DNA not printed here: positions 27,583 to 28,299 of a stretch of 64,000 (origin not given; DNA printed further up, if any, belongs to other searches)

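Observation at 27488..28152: Stand-alone lipoprotein gene between the tail operon and the att site (exclusion-type moron candidate)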

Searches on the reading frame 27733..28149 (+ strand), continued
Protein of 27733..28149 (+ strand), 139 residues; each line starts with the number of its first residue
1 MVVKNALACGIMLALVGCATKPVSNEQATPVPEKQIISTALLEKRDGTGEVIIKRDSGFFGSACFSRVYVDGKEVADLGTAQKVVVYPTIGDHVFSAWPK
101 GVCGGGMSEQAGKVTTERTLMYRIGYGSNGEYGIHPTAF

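Call 27: get_annotated_region(hit=H107, flank=4000)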
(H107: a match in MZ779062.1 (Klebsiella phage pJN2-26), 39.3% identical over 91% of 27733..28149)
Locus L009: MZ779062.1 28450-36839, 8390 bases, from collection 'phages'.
description: Klebsiella phage pJN2-26, complete genome.
organism: Klebsiella phage pJN2-26 (NCBI taxid 2873443)
taxonomy: Viruses; Duplodnaviria; Heunggongvirae; Uroviricota; Caudoviricetes
host: horse; source: horse tracheal aspirate; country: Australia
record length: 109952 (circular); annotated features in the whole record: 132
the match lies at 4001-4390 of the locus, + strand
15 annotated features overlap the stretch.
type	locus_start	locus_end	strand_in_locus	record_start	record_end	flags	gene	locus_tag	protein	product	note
CDS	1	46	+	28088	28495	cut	-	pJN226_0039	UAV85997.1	hypothetical protein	-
CDS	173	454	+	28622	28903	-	-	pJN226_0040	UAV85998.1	hypothetical protein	-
CDS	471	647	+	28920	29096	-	-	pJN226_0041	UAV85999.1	hypothetical protein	homology with eukariotic proteins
CDS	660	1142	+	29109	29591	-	-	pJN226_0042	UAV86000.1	hypothetical protein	-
CDS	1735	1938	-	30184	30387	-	-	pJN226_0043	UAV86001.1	hypothetical protein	-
CDS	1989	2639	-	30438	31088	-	-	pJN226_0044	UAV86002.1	hypothetical protein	-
CDS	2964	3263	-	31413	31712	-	-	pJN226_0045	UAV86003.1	hypothetical protein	-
CDS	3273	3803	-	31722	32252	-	-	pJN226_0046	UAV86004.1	transcriptional regulator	similarity to PHAGE_Salmon_SSU5_NC_018843: putative repressor of phase 1 flagellin; PP_00080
CDS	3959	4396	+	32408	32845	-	-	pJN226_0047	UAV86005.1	putative lipoprotein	-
CDS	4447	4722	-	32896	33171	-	-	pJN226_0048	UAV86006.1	hypothetical protein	-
CDS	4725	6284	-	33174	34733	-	-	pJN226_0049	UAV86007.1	putative helicase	-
CDS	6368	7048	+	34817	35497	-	-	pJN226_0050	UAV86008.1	putative ParB-like chromosome partitioning protein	ParB N-terminal domain-containing protein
CDS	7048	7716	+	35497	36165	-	-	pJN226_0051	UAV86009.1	putative ParB-like chromosome partitioning protein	-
CDS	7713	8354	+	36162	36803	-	-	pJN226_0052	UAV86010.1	ABC transporter, ATP-binding protein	-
CDS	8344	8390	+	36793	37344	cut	-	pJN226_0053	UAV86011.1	hypothetical protein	-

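Call 28: predict_structure(alignment_id=A1)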
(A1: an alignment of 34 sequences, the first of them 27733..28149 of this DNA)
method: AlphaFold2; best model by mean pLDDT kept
length: 139 residues; sequences in the alignment: 34
mean_pLDDT: 89.5   pTM: 0.82
mean pLDDT of the five models: 89.5, 88.7, 88.6, 87.7, 87.1
residues with pLDDT >= 90: 101; 70-90: 19; 50-70: 18; < 50: 1
segments of 3 or more residues with pLDDT < 50: none
pLDDT, mean of each block of 10 residues (from residue 1): 56 64 96 97 97 92 88 97 98 97 89 97 92 93
secondary structure, 60 per line:
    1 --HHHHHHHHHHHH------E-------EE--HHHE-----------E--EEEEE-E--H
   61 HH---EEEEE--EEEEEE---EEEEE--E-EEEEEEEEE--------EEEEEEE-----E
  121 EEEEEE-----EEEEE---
elements in order: H3-14 E51-55 E66-70 E73-78 E82-86 E91-99 E108-114 E120-126 E132-136

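Call 31: fold_search(model_id=the predicted structure, library=pdb)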
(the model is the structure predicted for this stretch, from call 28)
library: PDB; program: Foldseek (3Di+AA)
matches with E <= 10: 923; with E <= 0.001: 0
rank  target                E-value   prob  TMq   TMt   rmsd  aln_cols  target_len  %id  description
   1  2mca_MODEL_1_A        2.4e-03  1.00  0.46  0.58   4.5       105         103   11  NMR structure of the protein YP_002937094.1 from Eubacterium rectale (released 2013-09-04)
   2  5a9d_A                2.6e-03  1.00  0.48  0.37   3.7        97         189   10  Crystal structure of the extracellular domain of PepT1 (released 2015-09-09)
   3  6hif_Y                3.4e-03  1.00  0.45  0.67   5.7        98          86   13  Kuenenia stuttgartiensis hydrazine dehydrogenase complex (released 2019-04-17)
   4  7pmx_A                2.4e-02  0.99  0.47  0.12   5.8       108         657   12  HsPepT1 bound to Ala-Phe in the outward facing open conformation (released 2021-10-20)
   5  3mn8_D                2.7e-02  0.99  0.39  0.16   6.4        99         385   13  Structure of Drosophila melanogaster carboxypeptidase D isoform 1B short (released 2010-07-28)
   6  3zhn                  3.0e-02  0.96  0.37  0.38   5.5       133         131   13  Crystal structure of the T6SS lipoprotein TssJ1 from Pseudomonas aeruginosa (released 2013-06-12)
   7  9k1u_B                3.1e-02  0.99  0.36  0.59   3.7        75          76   13  crystal structure of Rtks and Ppka complex (released 2025-10-22)
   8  3mn8_B                3.5e-02  0.98  0.38  0.16   6.4       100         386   15  Structure of Drosophila melanogaster carboxypeptidase D isoform 1B short (released 2010-07-28)
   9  3mn8_C                3.9e-02  0.98  0.38  0.16   5.7        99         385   15  Structure of Drosophila melanogaster carboxypeptidase D isoform 1B short (released 2010-07-28)
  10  6d10_MODEL_1_A        4.6e-02  0.99  0.42  0.59   4.0        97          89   13  CS-rosetta determined structures of the C-terminal domain of AlgF from P. aeruginosa (released 2019-04-17)
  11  3mn8_A                4.6e-02  0.98  0.39  0.16   5.9        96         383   17  Structure of Drosophila melanogaster carboxypeptidase D isoform 1B short (released 2010-07-28)
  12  7pmw_A                4.8e-02  0.99  0.47  0.12   4.6       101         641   12  HsPepT1 bound to Ala-Phe in the outward facing occluded conformation (released 2021-10-20)
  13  4x42_C                5.7e-02  0.60  0.27  0.34   8.9       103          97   16  Crystal structure of DEN4 ED3 mutant with epitope two residues substituted from DEN3 ED3 (released 2015-09-09)
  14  3ufi                  6.3e-02  0.99  0.44  0.25   4.4       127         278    7  Crystal structure of a putative cell adhesion protein (BACOVA_04980) from Bacteroides ovatus ATCC 8483 at 2.18 A resolut (released 2011-12-14)
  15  4x42_D                6.3e-02  0.57  0.27  0.33  10.6       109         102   16  Crystal structure of DEN4 ED3 mutant with epitope two residues substituted from DEN3 ED3 (released 2015-09-09)
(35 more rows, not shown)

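Call 32: search_protein_families(proteins=[window:27733-28149:+], library=padloc, max_evalue=1)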
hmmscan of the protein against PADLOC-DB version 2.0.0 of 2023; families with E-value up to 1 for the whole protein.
window:27733-28149:+ (139 aa): 0 families

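Call 36: find_encoding_contigs(protein=P0040, flank=6000, max_places=4)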
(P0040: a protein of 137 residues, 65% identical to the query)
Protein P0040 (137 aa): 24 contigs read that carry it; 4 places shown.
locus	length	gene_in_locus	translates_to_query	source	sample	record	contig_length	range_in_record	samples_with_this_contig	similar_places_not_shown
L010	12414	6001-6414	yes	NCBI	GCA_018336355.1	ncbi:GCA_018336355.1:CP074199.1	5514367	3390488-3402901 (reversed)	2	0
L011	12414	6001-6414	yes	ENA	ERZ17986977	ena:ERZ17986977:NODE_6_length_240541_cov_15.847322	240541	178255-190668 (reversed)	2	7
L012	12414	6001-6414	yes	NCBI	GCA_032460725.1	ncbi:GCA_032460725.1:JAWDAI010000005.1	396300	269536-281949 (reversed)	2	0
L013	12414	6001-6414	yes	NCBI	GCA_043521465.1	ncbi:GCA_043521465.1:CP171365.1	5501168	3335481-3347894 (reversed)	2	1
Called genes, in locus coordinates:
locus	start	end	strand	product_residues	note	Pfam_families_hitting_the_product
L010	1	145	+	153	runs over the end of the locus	PF16463:Phage_TTP_13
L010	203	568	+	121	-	PF16462:Phage_TAC_14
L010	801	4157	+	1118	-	PF10145:PhageMin_Tail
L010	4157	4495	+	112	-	PF05939:Phage_min_tail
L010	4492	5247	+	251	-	PF05100:Phage_tail_L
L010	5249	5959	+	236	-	PF14464:Prok-JAB, PF00877:NLPC_P60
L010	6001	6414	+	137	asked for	-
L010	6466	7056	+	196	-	-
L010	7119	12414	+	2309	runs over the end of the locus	PF24801:FNIII-A_GpJ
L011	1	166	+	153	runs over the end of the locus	PF16463:Phage_TTP_13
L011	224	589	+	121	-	PF16462:Phage_TAC_14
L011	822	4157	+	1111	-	PF10145:PhageMin_Tail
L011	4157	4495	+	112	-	PF05939:Phage_min_tail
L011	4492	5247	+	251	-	PF05100:Phage_tail_L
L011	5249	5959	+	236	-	PF14464:Prok-JAB, PF00877:NLPC_P60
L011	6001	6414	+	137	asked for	-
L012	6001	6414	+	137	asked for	-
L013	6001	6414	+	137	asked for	-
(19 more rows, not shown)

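Call 37: find_encoding_contigs(protein=P0036, flank=6000, max_places=4)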
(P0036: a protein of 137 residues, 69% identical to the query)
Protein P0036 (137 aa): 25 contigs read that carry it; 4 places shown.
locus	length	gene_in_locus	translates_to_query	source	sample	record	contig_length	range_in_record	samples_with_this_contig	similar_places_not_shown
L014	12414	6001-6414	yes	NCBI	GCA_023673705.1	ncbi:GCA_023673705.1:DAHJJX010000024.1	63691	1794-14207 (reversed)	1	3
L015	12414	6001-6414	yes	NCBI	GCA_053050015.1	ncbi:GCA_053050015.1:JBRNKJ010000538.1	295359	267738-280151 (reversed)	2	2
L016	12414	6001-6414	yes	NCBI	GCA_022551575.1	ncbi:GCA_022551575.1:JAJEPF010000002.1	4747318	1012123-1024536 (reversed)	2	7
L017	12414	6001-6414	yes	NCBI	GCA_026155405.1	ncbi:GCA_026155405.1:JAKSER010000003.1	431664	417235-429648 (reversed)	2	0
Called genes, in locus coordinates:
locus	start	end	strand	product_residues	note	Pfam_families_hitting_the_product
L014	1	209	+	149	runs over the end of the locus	PF13554:Phage_tail_terminator_5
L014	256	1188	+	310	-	PF08813:Phage_tail_3, PF13895:Ig_2 (weak), PF13927:Ig_3 (weak)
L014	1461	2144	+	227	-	PF09327:Phage_Tail_Tip (weak)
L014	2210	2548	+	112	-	PF08748:Phage_TAC_4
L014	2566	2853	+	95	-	PF08809:DUF1799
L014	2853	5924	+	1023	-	PF06791:TMP_2, PF09718:Tape_meas_lam_C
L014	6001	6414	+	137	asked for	-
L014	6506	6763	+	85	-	-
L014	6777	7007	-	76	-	-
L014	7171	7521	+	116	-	PF05939:Phage_min_tail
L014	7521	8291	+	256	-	PF05100:Phage_tail_L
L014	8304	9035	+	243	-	PF14464:Prok-JAB, PF00877:NLPC_P60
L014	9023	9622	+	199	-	PF06805:Lambda_tail_I (weak)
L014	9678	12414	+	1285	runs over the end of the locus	PF24801:FNIII-A_GpJ, PF00041:fn3 (faint), PF09327:Phage_Tail_Tip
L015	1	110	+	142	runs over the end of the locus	PF13554:Phage_tail_terminator_5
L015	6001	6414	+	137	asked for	-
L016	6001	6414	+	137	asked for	-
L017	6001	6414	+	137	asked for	-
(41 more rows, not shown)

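Call 38: find_encoding_contigs(protein=P0003, flank=6000, max_places=4)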
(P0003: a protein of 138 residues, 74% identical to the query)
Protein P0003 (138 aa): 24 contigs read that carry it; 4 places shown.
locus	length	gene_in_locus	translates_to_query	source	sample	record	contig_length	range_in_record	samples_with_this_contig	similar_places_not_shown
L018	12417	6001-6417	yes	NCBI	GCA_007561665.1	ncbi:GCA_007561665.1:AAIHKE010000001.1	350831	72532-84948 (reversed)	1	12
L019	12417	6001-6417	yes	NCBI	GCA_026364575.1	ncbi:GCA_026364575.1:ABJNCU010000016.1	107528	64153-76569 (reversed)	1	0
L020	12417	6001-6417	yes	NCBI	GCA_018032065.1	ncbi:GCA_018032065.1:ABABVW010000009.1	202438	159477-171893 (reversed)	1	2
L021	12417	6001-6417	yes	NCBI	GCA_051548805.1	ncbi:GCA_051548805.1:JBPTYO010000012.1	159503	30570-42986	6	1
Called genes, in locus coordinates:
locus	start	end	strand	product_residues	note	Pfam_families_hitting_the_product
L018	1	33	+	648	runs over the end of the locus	PF04586:Peptidase_S78, PF05065:Phage_capsid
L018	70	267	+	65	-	-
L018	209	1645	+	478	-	PF04860:Phage_portal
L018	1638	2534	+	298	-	-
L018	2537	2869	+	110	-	PF05135:Phage_connect_1 (weak)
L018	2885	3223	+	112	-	PF05521:Phage_HCP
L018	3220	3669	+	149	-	PF04883:HK97-gp10_like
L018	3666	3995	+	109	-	PF11367:Tail_completion_gp17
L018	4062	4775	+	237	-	PF13895:Ig_2 (faint)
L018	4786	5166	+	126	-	PF06222:Phage_TAC_1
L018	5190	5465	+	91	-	PF06223:Phage_tail_T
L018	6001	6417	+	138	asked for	-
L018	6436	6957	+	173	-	-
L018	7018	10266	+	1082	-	PF20155:TMP_3, PF06120:Phage_HK97_TLTM, PF09718:Tape_meas_lam_C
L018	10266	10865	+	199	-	-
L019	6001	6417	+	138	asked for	-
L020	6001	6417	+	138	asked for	-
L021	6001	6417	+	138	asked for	-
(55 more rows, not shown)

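Call 39: fold_search(model_id=the predicted structure, library=afdb50)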
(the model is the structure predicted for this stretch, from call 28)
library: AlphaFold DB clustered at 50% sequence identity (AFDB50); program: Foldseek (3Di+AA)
matches with E <= 10: 2294; with E <= 0.001: 813
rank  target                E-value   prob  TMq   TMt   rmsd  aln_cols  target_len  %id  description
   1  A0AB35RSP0            7.5e-20  1.00  0.87  0.88   1.2       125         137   71  Lipoprotein [Phytobacter ursingii]
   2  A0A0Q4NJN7            5.5e-18  1.00  0.90  0.91   1.9       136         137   46  Lipoprotein
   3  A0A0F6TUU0            1.0e-16  1.00  0.87  0.88   2.4       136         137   46  Lipoprotein [Citrobacter amalonaticus Y19]
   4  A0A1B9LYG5            3.6e-16  1.00  0.85  0.85   1.7       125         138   49  Lipoprotein
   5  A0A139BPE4            8.5e-16  1.00  0.95  0.91   1.3       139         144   41  Lipoprotein [Candidatus Gallionella acididurans]
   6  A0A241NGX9            1.1e-15  1.00  0.92  0.94   1.4       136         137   41  Lipoprotein [Vibrio anguillarum]
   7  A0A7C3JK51            1.9e-15  1.00  0.82  0.84   2.4       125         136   45  PEGA domain-containing protein
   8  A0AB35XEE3            6.5e-14  1.00  0.89  0.88   1.9       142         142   33  Lipoprotein [Kluyvera ascorbata]
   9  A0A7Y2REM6            9.6e-14  1.00  0.83  0.83   2.1       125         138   44  Lipoprotein [Acinetobacter terrae]
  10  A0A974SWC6            1.4e-13  1.00  0.83  0.83   2.8       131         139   37  Lipoprotein
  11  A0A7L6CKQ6            1.8e-13  1.00  0.85  0.86   1.9       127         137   38  Lipoprotein
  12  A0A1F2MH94            2.3e-13  1.00  0.85  0.82   3.3       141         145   37  Lipoprotein
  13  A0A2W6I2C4            4.6e-13  1.00  0.78  0.76   3.2       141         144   38  Lipoprotein [Stenotrophomonas maltophilia]
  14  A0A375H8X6            7.5e-13  1.00  0.80  0.80   1.8       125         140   32  Lipoprotein [Cupriavidus neocaledonicus]
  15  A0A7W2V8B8            1.0e-12  1.00  0.82  0.80   1.9       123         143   42  Lipoprotein
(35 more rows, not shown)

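Call 52: search_protein_representatives(alignment_id=A1)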
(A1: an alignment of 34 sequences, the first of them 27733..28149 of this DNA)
Query: 34 sequences, 137 profile positions. Proteins with E-value up to 0.001 (for the whole library): 1442; up to 1e-10: 735; up to 1e-30: 53. The best 150 are listed.
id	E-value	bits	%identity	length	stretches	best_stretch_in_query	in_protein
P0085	6.0e-59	214.0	-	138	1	1-137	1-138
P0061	8.2e-59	213.5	-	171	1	1-126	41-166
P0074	3.2e-51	189.0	-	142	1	7-137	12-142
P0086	3.5e-50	185.6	-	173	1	3-137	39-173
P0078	2.3e-48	179.7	-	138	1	1-137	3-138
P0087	1.7e-44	167.2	-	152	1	1-137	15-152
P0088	8.4e-42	158.5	-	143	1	3-137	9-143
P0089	1.1e-41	158.1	-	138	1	1-137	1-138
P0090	7.4e-41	155.4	-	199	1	4-137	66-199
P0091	5.1e-40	152.7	-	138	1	1-137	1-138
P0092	7.3e-40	152.2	-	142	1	2-137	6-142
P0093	9.9e-40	151.7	-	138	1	1-136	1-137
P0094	3.4e-39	150.0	-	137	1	2-137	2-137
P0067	4.5e-39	149.6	-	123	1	5-122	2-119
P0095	9.0e-39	148.6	-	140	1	1-137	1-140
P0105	1.7e-35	138.1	-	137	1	1-137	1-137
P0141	7.7e-30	119.7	-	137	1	1-137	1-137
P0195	8.6e-26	106.6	-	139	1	1-137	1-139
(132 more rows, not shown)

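Call 53: find_encoding_contigs(protein=P0089, flank=6000, max_places=2)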
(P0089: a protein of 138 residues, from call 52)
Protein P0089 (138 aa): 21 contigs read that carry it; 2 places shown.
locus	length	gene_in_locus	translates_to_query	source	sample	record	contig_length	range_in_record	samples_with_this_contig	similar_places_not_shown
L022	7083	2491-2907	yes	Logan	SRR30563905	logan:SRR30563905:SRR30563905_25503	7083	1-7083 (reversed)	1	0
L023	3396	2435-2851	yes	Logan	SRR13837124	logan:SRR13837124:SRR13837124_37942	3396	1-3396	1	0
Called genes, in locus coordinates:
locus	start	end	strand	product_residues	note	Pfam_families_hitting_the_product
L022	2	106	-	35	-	?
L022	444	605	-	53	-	PF02694:UPF0060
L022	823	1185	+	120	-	-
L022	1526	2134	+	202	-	-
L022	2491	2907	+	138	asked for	-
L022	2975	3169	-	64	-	-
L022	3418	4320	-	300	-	PF06719:AraC_N, PF22200:ExsA_N (weak), PF00165:HTH_AraC, PF12833:HTH_18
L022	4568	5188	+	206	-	PF02627:CMD (weak)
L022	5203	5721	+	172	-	PF07883:Cupin_2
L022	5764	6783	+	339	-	PF05448:AXE1 (faint), PF02129:Peptidase_S15 (weak)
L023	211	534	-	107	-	PF02694:UPF0060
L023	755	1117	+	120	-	-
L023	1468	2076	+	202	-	-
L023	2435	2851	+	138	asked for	-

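Call 54: find_encoding_contigs(protein=P0105, flank=6000, max_places=2)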
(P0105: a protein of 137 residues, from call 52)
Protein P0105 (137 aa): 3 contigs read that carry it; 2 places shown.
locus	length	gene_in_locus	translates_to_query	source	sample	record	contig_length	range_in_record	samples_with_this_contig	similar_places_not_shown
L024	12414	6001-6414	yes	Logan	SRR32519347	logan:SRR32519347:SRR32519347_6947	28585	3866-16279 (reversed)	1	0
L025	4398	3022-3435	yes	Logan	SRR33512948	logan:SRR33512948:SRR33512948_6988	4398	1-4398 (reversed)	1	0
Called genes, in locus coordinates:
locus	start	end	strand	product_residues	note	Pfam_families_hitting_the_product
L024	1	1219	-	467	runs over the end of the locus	PF13264:DUF4055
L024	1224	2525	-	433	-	PF03237:Terminase_6N, PF17289:Terminase_6C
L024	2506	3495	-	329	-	PF03592:Terminase_2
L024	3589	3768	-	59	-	-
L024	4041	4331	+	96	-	-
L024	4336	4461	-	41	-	-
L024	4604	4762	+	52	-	-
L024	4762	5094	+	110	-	-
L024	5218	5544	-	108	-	PF10721:DUF2514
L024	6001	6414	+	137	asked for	-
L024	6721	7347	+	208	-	-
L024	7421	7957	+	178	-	PF10386:DUF2441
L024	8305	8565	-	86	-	-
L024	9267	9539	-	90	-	-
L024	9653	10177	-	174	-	PF09669:Phage_pRha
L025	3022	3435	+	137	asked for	-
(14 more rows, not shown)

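Call 55: find_encoding_contigs(protein=P0141, flank=6000, max_places=2)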
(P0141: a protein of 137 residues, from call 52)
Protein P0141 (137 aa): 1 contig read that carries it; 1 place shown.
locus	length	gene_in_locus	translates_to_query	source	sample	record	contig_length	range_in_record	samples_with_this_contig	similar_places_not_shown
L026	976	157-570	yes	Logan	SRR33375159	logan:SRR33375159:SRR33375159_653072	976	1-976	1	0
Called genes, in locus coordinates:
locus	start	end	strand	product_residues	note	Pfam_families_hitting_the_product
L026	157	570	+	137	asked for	-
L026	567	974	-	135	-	?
